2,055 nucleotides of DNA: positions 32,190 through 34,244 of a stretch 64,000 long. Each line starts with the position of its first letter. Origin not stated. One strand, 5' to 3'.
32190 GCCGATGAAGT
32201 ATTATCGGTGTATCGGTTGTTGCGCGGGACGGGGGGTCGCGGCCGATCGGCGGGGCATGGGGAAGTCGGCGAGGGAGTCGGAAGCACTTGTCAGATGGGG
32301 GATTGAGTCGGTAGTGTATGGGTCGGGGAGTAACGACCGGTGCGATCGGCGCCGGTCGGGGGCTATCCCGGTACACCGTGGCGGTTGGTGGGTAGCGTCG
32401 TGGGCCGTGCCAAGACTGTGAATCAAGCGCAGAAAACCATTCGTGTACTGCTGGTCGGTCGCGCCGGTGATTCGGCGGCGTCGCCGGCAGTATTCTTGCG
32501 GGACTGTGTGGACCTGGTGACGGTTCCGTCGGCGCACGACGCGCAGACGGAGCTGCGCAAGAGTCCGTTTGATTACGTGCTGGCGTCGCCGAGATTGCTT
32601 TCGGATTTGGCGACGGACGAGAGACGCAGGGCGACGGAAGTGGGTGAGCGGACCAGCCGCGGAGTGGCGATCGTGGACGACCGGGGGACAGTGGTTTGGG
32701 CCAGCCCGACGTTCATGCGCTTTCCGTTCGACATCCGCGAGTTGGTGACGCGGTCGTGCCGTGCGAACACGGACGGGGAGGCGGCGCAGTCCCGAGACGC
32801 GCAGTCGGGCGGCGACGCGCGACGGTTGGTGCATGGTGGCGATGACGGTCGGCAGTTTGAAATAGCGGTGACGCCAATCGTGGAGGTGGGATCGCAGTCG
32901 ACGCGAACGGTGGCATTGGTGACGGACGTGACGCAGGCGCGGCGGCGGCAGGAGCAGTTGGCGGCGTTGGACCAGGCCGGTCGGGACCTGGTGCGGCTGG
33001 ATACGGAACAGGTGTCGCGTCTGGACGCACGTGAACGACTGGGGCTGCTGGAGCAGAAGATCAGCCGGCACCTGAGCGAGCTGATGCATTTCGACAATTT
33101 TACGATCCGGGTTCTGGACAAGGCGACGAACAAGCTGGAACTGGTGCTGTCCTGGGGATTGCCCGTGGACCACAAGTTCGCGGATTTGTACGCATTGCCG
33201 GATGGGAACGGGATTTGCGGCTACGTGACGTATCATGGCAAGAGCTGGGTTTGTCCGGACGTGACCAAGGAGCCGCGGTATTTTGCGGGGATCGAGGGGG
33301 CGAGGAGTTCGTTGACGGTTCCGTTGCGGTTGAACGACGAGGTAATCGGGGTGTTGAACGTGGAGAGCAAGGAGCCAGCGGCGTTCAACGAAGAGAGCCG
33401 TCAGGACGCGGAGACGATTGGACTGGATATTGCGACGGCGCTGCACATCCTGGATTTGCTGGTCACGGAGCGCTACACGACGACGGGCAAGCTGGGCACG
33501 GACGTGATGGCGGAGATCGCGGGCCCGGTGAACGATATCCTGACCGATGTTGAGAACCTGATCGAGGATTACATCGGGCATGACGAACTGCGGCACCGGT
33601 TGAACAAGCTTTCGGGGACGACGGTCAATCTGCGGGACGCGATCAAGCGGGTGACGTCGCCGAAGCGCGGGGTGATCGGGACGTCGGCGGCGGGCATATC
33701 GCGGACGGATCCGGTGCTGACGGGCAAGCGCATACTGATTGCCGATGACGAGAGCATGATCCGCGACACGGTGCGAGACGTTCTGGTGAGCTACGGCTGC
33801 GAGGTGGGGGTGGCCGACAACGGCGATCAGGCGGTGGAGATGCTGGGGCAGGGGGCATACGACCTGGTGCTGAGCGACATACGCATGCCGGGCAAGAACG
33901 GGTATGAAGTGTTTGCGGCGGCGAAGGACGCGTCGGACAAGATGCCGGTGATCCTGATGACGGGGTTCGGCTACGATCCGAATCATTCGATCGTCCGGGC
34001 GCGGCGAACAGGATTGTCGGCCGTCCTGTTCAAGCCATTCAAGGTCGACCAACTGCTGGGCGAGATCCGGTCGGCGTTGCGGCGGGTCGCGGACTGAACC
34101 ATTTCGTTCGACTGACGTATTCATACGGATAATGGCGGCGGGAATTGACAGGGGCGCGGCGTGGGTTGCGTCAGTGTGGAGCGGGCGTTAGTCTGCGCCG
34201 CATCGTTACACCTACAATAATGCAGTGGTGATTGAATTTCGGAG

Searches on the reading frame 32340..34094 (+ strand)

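Call 67: search_protein_families(library=pfam, proteins=[window:32340-34094:+], max_evalue=0.001)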
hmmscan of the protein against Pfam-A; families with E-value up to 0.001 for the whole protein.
window:32340-34094:+ (585 aa): 4 families
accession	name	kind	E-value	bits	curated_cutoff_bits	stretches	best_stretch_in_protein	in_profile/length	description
PF00072.30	Response_reg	-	5.5e-24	84.9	30.2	1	465-576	1-110/111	Response regulator receiver domain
PF13185.12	GAF_2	-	1e-12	48.8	28.6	1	241-369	11-136/136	GAF domain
PF01590.32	GAF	-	4.8e-12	47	22.4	1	239-368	7-133/133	GAF domain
PF13492.12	GAF_3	-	3.9e-10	40.7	27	1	239-368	7-127/129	GAF domain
